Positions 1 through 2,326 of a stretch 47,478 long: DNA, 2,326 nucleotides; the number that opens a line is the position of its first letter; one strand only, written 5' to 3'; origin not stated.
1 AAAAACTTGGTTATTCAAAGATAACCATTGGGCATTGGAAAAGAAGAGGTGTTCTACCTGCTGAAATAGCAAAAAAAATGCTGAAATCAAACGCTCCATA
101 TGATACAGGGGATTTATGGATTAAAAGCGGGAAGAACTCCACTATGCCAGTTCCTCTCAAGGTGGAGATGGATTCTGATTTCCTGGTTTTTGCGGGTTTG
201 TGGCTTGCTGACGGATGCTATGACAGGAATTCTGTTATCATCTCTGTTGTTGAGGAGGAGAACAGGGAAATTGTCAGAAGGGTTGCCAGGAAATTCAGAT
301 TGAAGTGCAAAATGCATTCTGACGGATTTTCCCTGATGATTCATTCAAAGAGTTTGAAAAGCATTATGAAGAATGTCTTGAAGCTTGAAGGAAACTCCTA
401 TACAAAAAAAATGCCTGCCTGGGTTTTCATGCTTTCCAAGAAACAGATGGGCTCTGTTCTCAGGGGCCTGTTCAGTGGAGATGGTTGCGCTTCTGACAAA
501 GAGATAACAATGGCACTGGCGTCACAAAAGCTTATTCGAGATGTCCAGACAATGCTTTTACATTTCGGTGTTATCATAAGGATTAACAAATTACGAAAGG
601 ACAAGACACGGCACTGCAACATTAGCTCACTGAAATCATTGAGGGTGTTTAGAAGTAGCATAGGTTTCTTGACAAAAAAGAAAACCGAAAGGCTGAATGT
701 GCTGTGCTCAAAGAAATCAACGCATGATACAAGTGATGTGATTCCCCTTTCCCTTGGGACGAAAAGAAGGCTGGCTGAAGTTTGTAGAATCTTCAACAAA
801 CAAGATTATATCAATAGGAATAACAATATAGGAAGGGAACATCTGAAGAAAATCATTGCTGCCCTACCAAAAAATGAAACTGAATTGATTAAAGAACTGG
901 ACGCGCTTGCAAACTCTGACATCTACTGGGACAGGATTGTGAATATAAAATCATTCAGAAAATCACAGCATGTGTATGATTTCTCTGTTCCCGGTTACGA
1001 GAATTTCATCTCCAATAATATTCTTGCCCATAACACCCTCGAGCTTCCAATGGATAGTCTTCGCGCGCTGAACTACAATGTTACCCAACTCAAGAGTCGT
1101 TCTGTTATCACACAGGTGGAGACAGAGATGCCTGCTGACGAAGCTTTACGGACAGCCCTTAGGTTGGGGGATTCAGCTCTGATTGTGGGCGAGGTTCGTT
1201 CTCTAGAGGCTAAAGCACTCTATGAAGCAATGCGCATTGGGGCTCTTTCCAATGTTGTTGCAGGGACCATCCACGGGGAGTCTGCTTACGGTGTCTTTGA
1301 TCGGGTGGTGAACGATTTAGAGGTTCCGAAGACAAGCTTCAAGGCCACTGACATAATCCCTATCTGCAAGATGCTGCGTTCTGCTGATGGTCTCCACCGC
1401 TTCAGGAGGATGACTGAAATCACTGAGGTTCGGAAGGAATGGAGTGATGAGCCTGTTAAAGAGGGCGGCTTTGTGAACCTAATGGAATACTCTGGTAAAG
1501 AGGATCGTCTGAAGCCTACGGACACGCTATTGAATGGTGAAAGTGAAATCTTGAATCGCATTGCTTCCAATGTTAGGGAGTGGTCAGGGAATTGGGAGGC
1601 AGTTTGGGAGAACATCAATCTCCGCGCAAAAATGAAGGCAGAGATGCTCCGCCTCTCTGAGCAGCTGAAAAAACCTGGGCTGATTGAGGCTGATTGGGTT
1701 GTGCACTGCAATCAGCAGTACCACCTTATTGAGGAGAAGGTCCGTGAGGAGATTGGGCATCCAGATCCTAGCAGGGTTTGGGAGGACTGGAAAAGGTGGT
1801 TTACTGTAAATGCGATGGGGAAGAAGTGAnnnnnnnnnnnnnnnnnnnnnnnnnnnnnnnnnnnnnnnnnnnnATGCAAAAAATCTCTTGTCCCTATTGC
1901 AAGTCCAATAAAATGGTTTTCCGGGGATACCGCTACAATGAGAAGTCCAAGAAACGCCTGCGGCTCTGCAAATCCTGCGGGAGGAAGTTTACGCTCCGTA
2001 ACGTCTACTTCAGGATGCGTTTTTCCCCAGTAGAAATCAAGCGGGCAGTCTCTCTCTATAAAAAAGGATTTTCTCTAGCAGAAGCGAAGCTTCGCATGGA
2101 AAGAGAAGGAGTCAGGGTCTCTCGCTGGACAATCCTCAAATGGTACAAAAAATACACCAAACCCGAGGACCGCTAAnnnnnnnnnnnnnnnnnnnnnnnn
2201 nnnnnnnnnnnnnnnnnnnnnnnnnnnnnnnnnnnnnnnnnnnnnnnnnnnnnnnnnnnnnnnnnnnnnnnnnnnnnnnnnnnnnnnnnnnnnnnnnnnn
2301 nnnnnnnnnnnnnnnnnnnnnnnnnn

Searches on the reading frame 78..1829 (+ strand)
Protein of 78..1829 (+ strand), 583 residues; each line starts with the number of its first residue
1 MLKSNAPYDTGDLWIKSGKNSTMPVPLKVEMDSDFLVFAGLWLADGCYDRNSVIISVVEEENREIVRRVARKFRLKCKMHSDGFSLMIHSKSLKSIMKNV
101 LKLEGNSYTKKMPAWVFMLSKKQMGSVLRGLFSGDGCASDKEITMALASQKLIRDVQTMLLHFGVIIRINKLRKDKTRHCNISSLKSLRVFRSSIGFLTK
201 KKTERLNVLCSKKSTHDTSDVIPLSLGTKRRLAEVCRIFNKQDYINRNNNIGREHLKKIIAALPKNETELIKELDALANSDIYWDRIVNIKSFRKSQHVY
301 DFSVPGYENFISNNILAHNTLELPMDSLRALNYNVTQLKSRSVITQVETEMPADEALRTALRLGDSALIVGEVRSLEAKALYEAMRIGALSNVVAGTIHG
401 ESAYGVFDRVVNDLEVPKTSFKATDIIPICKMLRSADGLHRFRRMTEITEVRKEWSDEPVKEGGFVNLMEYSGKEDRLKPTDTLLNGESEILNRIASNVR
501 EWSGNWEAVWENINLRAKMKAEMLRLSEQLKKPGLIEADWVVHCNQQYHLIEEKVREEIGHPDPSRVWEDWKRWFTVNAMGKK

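Call 15: search_protein_families(library=pfam, proteins=[window:78-1829:+], max_evalue=0.01)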
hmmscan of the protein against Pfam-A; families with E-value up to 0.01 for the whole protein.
window:78-1829:+ (583 aa): 4 families
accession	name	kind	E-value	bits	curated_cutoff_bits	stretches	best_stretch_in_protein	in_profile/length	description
PF14528.11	LAGLIDADG_3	-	1e-15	58.1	22.5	1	126-196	5-82/82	LAGLIDADG-like domain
PF14890.11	Intein_splicing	-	5.5e-13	49.4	35.8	1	240-319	87-155/155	Intein splicing domain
PF00437.27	T2SSE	-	6.8e-06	25.4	24.9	1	343-419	192-263/370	Type II/IV secretion system protein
PF03161.18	LAGLIDADG_2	-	0.0082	16.6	25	0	36-92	102-164/168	LAGLIDADG DNA endonuclease family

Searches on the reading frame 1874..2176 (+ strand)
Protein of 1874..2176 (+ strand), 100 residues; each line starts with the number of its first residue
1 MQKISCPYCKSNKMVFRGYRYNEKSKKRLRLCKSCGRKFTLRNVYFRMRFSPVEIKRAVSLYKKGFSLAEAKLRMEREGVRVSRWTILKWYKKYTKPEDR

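Call 15: search_protein_families(library=pfam, proteins=[window:1874-2176:+], max_evalue=0.01)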
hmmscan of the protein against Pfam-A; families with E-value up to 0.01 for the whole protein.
window:1874-2176:+ (100 aa): 3 families
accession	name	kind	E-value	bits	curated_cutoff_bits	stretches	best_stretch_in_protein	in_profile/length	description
PF13248.11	Zn_ribbon_3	-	0.0032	17.3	27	0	3-12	2-11/26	zinc-ribbon domain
PF22811.2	Zn_ribbon_NrdR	-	0.0065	16.8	27.2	0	5-40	2-39/42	Transcriptional repressor NrdR-like, N-terminal domain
PF02701.20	Zn_ribbon_Dof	-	0.0084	16.7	26.6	0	3-40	3-39/59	Dof domain, zinc finger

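Call 30: find_encoding_contigs(protein=window:1874-2176:+, flank=10000, max_places=10)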
Protein window:1874-2176:+ (100 aa): 2 contigs read that carry it; 2 places shown.
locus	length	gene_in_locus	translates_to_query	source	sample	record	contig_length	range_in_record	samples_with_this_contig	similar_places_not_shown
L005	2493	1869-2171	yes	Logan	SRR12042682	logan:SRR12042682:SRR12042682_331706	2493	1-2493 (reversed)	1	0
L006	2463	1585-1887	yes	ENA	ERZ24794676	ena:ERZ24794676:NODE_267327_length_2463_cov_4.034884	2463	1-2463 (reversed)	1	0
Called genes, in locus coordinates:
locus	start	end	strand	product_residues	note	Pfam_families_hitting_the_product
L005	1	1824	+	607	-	?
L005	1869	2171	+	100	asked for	-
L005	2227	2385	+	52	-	-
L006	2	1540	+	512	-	?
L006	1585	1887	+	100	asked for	-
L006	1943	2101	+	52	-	-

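Call 55: search_protein_families(library=ncbifam, proteins=[window:1874-2176:+], max_evalue=0.01)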
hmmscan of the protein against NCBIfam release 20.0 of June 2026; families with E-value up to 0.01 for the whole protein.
window:1874-2176:+ (100 aa): 5 families
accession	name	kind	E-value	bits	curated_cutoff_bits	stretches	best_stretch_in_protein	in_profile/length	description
NF033558.1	transpos_IS1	equivalog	2.9e-06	27.4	100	1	6-96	1-81/199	IS1 family transposase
NF033587.1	transpos_IS6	equivalog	2.9e-06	27.1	125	1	47-96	3-53/202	IS6 family transposase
NF050000.1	IS1_IS1595_Zn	domain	9.8e-05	22.8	28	1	6-41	1-33/34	IS1/IS1595 family N-terminal zinc-binding domain-containing protein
NF047912.1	ECs_2282_CxxC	subfamily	0.00013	21.8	37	1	3-41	2-39/60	ECs_2282 family putative zinc-binding protein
NF006816.0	PRK09335.1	equivalog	0.0027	18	118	0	13-70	4-62/96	30S ribosomal protein S26e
